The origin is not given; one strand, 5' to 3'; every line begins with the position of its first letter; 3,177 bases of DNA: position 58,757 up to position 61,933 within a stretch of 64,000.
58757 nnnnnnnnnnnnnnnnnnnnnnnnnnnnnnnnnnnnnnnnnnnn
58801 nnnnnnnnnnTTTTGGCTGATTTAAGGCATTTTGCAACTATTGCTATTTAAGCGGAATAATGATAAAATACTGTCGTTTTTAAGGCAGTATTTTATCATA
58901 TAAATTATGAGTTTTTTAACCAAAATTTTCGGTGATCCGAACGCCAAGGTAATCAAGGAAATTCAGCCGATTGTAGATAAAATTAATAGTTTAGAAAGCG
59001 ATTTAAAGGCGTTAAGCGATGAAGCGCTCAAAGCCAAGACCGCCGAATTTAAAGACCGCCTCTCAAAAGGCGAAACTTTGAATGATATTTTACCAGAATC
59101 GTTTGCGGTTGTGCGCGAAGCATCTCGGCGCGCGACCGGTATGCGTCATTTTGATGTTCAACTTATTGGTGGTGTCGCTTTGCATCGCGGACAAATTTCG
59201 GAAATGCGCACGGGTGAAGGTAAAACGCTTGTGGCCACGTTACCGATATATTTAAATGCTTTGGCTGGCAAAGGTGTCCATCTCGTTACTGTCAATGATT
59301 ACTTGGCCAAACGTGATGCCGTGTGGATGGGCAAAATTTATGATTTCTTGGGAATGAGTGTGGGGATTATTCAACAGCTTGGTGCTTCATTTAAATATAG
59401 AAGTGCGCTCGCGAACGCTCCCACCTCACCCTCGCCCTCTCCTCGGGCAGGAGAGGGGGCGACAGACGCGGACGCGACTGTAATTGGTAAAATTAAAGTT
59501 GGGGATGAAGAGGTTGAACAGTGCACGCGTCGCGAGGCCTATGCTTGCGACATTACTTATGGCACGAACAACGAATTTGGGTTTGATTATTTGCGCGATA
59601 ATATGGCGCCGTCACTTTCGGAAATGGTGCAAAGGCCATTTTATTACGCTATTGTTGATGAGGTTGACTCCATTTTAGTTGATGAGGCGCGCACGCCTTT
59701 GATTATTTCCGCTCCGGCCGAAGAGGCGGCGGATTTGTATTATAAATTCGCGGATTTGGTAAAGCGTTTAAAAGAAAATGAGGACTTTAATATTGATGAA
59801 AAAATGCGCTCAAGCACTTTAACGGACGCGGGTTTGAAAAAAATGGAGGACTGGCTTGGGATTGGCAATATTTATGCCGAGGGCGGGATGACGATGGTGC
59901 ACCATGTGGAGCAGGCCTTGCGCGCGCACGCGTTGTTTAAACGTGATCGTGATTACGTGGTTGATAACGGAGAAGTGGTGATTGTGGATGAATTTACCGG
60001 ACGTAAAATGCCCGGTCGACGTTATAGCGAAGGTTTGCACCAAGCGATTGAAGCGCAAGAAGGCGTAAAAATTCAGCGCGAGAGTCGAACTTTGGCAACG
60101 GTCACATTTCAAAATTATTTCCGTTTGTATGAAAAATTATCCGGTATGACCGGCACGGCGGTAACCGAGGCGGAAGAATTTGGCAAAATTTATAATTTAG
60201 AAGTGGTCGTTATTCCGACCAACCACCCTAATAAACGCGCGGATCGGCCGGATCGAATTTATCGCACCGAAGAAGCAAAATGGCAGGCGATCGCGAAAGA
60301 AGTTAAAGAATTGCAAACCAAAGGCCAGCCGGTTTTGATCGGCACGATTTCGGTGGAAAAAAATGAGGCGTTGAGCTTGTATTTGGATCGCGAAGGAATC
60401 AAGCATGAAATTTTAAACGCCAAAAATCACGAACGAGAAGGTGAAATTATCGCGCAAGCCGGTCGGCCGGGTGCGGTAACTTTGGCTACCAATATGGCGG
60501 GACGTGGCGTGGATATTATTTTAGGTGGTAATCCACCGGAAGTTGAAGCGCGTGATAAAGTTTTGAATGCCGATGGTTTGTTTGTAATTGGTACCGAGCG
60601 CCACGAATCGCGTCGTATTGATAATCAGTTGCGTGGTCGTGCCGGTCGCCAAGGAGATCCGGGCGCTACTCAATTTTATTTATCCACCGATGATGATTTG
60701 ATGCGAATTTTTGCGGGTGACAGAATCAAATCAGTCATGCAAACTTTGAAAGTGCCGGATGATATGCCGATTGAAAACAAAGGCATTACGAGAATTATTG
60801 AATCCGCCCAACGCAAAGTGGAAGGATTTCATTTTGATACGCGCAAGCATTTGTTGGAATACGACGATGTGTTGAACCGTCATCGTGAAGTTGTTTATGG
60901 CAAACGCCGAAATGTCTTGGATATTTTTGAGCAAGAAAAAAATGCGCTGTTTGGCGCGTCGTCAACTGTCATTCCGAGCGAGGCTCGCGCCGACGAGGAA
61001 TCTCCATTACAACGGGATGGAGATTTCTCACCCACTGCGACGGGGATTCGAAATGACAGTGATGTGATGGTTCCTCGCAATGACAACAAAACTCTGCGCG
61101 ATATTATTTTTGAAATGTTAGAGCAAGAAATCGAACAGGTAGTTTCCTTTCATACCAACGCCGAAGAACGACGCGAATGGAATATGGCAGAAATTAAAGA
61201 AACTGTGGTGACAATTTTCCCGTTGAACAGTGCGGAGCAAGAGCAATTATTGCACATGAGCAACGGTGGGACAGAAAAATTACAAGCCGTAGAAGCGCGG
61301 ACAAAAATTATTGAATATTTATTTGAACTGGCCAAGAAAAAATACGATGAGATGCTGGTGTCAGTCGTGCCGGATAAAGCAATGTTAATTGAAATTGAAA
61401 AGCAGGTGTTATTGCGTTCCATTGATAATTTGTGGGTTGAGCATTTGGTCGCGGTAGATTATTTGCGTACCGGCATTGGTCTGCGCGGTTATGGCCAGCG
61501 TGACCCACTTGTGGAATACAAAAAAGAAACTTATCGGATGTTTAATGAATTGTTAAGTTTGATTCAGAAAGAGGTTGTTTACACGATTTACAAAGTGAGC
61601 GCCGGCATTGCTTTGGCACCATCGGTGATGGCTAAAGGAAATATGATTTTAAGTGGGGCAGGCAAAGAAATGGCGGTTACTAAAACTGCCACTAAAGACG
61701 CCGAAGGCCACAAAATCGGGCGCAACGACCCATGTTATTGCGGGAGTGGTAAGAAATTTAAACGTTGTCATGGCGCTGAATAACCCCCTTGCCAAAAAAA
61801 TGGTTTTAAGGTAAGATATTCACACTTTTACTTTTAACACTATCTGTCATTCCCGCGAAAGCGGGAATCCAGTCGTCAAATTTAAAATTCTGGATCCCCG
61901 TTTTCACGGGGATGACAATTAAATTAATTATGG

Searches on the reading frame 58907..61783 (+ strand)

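Call 61: search_protein_families(library=pfam, proteins=[window:58907-61783:+], max_evalue=0.0001)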
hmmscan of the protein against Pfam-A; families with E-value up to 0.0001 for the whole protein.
window:58907-61783:+ (958 aa): 5 families
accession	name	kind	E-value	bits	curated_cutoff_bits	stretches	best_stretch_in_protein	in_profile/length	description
PF07517.20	SecA_DEAD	-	5.2e-128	426.8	24.6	1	5-425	2-289/290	SecA DEAD-like domain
PF21090.3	P-loop_SecA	-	1.6e-79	266.7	27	2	442-543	2-103/205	SecA P-loop domain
PF07516.18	SecA_SW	-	3e-55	187.8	26.7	2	729-897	56-199/200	SecA Wing and Scaffold domain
PF01043.26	SecA_PP_bind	-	3.7e-43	147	23.5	1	275-382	3-110/110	SecA preprotein cross-linking domain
PF02810.21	SEC-C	-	5.3e-09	36.2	20.4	1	939-956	1-18/19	SEC-C motif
